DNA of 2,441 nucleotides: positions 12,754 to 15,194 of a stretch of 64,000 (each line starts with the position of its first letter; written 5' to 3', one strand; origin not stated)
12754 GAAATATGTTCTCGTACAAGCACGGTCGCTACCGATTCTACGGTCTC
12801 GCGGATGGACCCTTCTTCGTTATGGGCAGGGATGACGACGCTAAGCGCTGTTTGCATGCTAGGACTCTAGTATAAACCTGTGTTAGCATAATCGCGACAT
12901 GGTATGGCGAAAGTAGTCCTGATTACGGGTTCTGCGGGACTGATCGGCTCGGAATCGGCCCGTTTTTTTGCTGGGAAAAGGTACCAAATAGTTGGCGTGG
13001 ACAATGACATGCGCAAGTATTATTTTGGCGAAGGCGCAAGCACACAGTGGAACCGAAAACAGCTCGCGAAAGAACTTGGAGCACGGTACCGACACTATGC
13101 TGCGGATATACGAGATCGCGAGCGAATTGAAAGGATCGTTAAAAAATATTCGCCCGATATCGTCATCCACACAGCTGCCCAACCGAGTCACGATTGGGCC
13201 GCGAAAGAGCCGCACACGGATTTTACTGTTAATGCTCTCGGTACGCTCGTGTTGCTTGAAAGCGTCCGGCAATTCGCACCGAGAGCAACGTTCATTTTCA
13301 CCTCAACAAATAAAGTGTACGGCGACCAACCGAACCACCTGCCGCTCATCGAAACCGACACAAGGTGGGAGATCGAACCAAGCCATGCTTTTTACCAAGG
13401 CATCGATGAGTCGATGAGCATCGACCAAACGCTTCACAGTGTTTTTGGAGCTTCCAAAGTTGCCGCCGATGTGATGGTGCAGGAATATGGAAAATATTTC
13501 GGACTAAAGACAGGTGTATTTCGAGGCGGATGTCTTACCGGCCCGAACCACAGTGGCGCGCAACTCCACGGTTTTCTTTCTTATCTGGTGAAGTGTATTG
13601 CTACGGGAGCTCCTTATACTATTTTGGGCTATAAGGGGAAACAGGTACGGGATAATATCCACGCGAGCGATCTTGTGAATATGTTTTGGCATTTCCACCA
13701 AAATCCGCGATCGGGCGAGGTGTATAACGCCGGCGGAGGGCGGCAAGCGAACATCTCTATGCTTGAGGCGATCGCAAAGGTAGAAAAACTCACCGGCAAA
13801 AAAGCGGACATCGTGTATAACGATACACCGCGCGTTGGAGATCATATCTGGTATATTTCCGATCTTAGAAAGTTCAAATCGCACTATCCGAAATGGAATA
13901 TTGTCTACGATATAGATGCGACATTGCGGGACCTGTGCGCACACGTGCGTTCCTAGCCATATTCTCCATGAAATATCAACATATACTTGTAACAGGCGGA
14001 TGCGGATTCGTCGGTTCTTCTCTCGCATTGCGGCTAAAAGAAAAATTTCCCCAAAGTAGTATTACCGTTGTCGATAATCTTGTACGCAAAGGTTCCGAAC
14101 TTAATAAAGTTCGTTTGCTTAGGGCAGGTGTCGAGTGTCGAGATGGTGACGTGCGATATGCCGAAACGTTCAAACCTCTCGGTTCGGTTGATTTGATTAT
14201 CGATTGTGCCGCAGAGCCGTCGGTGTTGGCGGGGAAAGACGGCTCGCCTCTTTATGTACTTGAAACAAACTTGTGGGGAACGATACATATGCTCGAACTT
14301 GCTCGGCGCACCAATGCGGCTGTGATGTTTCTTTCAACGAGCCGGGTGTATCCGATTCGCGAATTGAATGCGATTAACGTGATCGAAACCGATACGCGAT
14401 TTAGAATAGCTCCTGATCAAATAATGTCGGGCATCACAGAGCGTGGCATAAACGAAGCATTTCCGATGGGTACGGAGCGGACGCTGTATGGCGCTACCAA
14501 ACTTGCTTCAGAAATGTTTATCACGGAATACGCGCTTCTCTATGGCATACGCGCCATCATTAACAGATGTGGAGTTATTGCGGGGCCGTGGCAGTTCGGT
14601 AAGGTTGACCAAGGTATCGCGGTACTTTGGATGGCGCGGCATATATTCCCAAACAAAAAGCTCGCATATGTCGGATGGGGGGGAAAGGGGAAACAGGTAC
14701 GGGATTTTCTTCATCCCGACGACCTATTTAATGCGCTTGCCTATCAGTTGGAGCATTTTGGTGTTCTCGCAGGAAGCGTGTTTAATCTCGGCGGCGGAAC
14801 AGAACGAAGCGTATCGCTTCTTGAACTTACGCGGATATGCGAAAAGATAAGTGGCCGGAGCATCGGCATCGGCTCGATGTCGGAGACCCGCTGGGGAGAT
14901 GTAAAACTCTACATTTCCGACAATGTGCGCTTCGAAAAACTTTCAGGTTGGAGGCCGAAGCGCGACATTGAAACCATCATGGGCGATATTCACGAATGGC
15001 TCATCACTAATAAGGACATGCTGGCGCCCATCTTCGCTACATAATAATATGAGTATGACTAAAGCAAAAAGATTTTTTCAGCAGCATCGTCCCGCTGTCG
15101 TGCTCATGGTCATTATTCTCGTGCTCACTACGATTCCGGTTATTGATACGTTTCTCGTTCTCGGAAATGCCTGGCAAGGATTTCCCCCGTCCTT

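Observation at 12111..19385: Two GtrB-like GT2 + GtrA + two GT-C membrane glycosyltransferases: a Ppm/PMT-type extracytoplasmic glycosylation set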

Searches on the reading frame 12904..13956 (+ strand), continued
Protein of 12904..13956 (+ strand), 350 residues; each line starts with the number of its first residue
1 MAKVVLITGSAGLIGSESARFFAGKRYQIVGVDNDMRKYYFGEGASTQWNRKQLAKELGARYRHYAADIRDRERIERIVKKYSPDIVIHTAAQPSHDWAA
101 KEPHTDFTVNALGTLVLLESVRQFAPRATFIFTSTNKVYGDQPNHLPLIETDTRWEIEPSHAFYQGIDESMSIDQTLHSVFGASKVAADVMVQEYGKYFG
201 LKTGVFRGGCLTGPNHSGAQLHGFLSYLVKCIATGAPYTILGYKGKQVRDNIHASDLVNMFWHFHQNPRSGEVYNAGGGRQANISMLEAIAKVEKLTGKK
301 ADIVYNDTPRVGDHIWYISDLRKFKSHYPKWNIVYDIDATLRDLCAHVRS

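Call 72: search_solved_structures(query=window:12904-13956:+, max_evalue=1e-30, show_alignments=2)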
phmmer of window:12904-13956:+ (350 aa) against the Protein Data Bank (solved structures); distinct sequences matched with E-value up to 1e-30: 2.
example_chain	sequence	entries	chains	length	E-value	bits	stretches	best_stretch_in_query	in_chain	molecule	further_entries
9rl0_E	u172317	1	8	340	7.4e-46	160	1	6-325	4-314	CDP-tyvelose 2-epimerase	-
1orr_A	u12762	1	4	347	1.5e-38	136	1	2-326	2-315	CDP-tyvelose-2-epimerase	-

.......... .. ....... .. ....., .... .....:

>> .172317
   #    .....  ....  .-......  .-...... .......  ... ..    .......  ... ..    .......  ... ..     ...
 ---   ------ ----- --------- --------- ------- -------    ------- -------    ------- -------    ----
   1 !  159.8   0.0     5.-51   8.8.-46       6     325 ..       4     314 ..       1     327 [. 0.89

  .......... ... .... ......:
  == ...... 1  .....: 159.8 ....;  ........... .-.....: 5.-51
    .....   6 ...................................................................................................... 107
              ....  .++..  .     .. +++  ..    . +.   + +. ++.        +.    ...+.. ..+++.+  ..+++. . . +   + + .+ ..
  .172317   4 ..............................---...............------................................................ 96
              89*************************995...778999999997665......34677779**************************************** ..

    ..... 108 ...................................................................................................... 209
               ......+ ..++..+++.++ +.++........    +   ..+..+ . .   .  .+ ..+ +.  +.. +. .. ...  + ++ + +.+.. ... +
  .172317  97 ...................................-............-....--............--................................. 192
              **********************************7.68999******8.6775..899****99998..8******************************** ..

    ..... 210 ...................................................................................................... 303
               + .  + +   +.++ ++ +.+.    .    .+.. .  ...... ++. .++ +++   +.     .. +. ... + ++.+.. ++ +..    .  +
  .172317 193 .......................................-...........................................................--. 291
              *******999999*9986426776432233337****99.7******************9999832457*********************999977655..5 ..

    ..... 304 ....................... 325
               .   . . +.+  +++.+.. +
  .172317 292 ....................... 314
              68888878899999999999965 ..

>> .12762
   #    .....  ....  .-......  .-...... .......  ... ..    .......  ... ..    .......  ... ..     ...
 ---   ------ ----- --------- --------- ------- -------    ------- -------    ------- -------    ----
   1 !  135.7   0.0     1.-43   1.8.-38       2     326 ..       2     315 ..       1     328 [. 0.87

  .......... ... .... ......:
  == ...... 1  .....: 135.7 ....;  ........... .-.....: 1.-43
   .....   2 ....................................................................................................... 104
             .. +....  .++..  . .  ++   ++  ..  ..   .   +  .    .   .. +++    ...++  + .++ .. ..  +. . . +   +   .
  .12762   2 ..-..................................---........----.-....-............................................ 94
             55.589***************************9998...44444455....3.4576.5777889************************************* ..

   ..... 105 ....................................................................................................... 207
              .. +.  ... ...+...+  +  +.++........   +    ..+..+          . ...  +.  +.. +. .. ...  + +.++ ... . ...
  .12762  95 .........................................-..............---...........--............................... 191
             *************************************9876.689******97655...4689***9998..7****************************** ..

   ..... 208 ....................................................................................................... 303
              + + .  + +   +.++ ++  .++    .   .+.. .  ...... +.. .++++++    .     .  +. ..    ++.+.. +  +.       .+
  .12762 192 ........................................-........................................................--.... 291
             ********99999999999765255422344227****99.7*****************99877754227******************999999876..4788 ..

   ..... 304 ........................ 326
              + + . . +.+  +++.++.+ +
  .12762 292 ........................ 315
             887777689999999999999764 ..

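Call 80: find_homologous_proteins(query=window:12904-13956:+, max_evalue=1e-50)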
Query window:12904-13956:+ (350 aa): 8000 proteins with E <= 1e-50 among 8000 candidates; the best 120 are listed.
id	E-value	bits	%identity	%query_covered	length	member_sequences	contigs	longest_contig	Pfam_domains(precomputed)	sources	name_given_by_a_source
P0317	3.9e-240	814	100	100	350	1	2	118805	PF04321.24,PF16363.12,PF02719.22,PF01073.26,PF07993.19,PF01370.28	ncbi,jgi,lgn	ncbi:MAG: NAD-dependent epimerase/dehydratase family protein [Minisyncoccia bacterium]|jgi:CDP-parat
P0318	5.3e-215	731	88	100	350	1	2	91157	PF04321.24,PF16363.12,PF02719.22,PF07993.19,PF01370.28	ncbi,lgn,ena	-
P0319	1.3e-213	727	88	100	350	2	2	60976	PF04321.24,PF16363.12,PF02719.22,PF01073.26,PF07993.19,PF01370.28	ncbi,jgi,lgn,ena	ncbi:MAG: NAD-dependent epimerase/dehydratase family protein [Candidatus Paceibacterota bacterium]|j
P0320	1.6e-212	723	87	100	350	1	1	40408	PF04321.24,PF16363.12,PF02719.22,PF01073.26,PF07993.19,PF01370.28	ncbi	-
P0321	2.2e-211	719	88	100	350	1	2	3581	PF04321.24,PF16363.12,PF02719.22,PF07993.19,PF01370.28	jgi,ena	jgi:CDP-paratose 2-epimerase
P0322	1.2e-210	717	87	100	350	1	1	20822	PF04321.24,PF16363.12,PF02719.22,PF07993.19,PF01370.28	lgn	-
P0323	1.7e-210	716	87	100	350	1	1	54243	PF04321.24,PF16363.12,PF02719.22,PF07993.19,PF00106.32,PF01370.28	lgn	-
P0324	2.6e-210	716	86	100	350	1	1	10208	PF04321.24,PF16363.12,PF02719.22,PF01073.26,PF07993.19,PF00106.32,PF01370.28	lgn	-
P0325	6.2e-210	714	86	100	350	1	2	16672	PF04321.24,PF16363.12,PF02719.22,PF01073.26,PF07993.19,PF01370.28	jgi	jgi:CDP-paratose 2-epimerase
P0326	1.4e-209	713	85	100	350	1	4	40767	PF04321.24,PF16363.12,PF02719.22,PF07993.19,PF01370.28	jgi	jgi:CDP-paratose 2-epimerase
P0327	1.7e-209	713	86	100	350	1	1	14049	PF04321.24,PF16363.12,PF02719.22,PF07993.19,PF01370.28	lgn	-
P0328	4.6e-209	712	85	100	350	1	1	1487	PF04321.24,PF16363.12,PF02719.22,PF01073.26,PF07993.19,PF01370.28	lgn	-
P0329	6.9e-209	711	86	100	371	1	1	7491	PF04321.24,PF16363.12,PF02719.22,PF07993.19,PF01370.28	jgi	jgi:CDP-paratose 2-epimerase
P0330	2.7e-208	709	85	100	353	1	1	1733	PF04321.24,PF16363.12,PF02719.22,PF07993.19,PF01370.28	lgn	-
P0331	6.1e-208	708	84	100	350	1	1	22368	PF04321.24,PF16363.12,PF02719.22,PF07993.19,PF01370.28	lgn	-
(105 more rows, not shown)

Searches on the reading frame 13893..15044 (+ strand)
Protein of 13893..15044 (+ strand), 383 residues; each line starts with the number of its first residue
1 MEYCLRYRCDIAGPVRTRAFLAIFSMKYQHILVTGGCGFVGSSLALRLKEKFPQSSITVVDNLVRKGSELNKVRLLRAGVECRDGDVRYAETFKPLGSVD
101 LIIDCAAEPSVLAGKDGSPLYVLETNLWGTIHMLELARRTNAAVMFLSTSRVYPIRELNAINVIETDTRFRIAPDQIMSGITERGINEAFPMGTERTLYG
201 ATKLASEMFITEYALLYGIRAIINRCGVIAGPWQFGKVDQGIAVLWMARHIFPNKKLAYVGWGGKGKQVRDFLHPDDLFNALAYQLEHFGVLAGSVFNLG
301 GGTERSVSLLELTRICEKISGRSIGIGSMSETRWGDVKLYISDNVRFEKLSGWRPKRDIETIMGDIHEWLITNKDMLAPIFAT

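Call 4: search_protein_families(library=pfam, proteins=[window:13893-15044:+], max_evalue=0.01)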
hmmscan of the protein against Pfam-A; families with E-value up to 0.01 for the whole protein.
window:13893-15044:+ (383 aa): 6 families
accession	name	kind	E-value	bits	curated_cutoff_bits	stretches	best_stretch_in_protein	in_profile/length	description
PF01370.27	Epimerase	-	6.9e-31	107.9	20.9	1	31-300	1-240/240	NAD dependent epimerase/dehydratase family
PF16363.11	GDP_Man_Dehyd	-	3.2e-21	76.6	27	1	32-363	1-329/332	GDP-mannose 4,6 dehydratase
PF07993.18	NAD_binding_4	-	4.7e-12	46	20.1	1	96-240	85-218/258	Male sterility protein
PF01073.25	3Beta_HSD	-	1.3e-05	24.8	22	1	32-149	1-116/280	3-beta hydroxysteroid dehydrogenase/isomerase family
PF02719.21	Polysacc_synt_2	-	0.00028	20.6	20.2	1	31-151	1-130/293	Polysaccharide biosynthesis protein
PF04321.23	RmlD_sub_bind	-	0.00065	19.3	27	0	30-154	2-106/287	RmlD substrate binding domain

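Call 5: search_protein_families(library=ncbifam, proteins=[window:13968-15044:+], max_evalue=0.01)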
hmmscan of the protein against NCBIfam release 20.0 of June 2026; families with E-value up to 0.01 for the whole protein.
window:13968-15044:+ (358 aa): 19 families
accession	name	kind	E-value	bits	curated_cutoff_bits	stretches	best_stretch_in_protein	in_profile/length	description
TIGR01181.1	dTDP_gluc_dehyt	equivalog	7.9e-31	107.3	365.1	1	6-353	2-319/321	dTDP-glucose 4,6-dehydratase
TIGR01179.1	galE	equivalog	2.4e-26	92.4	262.3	2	159-350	131-330/332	UDP-glucose 4-epimerase GalE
NF007490.0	PRK10084.1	subfamily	1.6e-15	57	649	1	5-351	2-340/361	dTDP-glucose 4,6-dehydratase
NF007582.0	PRK10217.1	equivalog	1.1e-14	54.3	698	1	4-350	2-336/355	dTDP-glucose 4,6-dehydratase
TIGR02197.1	heptose_epim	equivalog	1.8e-13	50.4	274.6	1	6-129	1-119/316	ADP-glyceromanno-heptose 6-epimerase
NF007956.0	PRK10675.1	subfamily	2.3e-12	46.7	394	2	239-345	225-329/338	UDP-glucose 4-epimerase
TIGR04180.1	EDH_00030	hypoth_equivalog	1.1e-10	41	475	1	6-130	1-127/297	NAD-dependent 4,6-dehydratase LegB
TIGR01746.1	Thioester-redct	subfamily_domain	3.7e-08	33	213.35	1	73-226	88-217/371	thioester reductase domain-containing protein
NF047922.1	GDPFucSynFcl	equivalog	1.6e-07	31.1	500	1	237-350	200-306/308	GDP-L-fucose synthase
TIGR03466.1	HpnA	hypoth_equivalog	7.4e-07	28.4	367.65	1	5-122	2-110/327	hopanoid-associated sugar epimerase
TIGR02622.1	CDP_4_6_dhtase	equivalog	1.3e-05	24.5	278.45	1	4-133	5-138/352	CDP-glucose 4,6-dehydratase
TIGR03589.1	PseB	equivalog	1.5e-05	24.2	407.75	1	4-126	5-127/324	UDP-N-acetylglucosamine 4,6-dehydratase (inverting)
NF043036.1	ErythonDh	equivalog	1.7e-05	24.2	325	1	5-127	2-126/321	D-erythronate dehydrogenase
NF042423.1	oxyalk_red_Shew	equivalog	4.2e-05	22.8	580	1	2-125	7-119/331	2-alkyl-3-oxoalkanoate reductase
TIGR01777.1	yfcH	hypoth_equivalog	0.00041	20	207.35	0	6-30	1-25/292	TIGR01777 family oxidoreductase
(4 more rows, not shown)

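Call 31: search_solved_structures(query=window:13968-15044:+, max_evalue=1e-10)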
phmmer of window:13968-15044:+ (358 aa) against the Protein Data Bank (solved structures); distinct sequences matched with E-value up to 1e-10: 50.
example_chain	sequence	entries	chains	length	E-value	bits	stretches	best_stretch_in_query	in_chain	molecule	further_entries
9rl0_E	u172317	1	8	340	3e-36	128.4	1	6-344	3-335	CDP-tyvelose 2-epimerase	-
1orr_A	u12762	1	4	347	3.1e-30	108.6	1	6-345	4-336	CDP-tyvelose-2-epimerase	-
2hun_A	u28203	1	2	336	3.5e-20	75.6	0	172-351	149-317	336aa long hypothetical dTDP-glucose 4,6-dehydratase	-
1kep_A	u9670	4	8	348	1.1e-19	73.9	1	2-350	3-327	dTDP-D-glucose 4,6-dehydratase | DTDP-GLUCOSE 4,6-DEHYDRATASE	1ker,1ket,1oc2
8rdg_A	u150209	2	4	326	5.7e-18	68.3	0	5-129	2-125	SDR family NAD(P)-dependent oxidoreductase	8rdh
8rdi_A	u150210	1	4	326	1.9e-17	66.5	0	5-129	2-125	SDR family NAD(P)-dependent oxidoreductase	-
6bi4_A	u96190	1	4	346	3.1e-17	65.9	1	4-354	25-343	dTDP-glucose 4,6-dehydratase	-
1r6d_A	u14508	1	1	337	1.9e-16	63.3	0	148-357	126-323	TDP-glucose-4,6-dehydratase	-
1r66_A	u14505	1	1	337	2.4e-16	62.9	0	147-357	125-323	TDP-glucose-4,6-dehydratase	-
1g1a_A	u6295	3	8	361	3.3e-16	62.5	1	5-350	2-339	DTDP-D-GLUCOSE 4,6-DEHYDRATASE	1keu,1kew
4zrm_A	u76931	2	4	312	6.3e-16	61.5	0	173-336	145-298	UDP-glucose 4-epimerase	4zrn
8du1_A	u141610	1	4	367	1.3e-15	60.5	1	4-353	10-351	dTDP-glucose 4,6-dehydratase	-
8vr2_A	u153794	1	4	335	2.5e-14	56.3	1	5-352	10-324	NAD-dependent epimerase/dehydratase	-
6wjb_A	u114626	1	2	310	2.9e-14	56.1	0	171-323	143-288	NAD-dependent epimerase/dehydratase family protein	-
1bxk_A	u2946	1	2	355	7.5e-14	54.7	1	5-294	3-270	PROTEIN (DTDP-GLUCOSE 4,6-DEHYDRATASE)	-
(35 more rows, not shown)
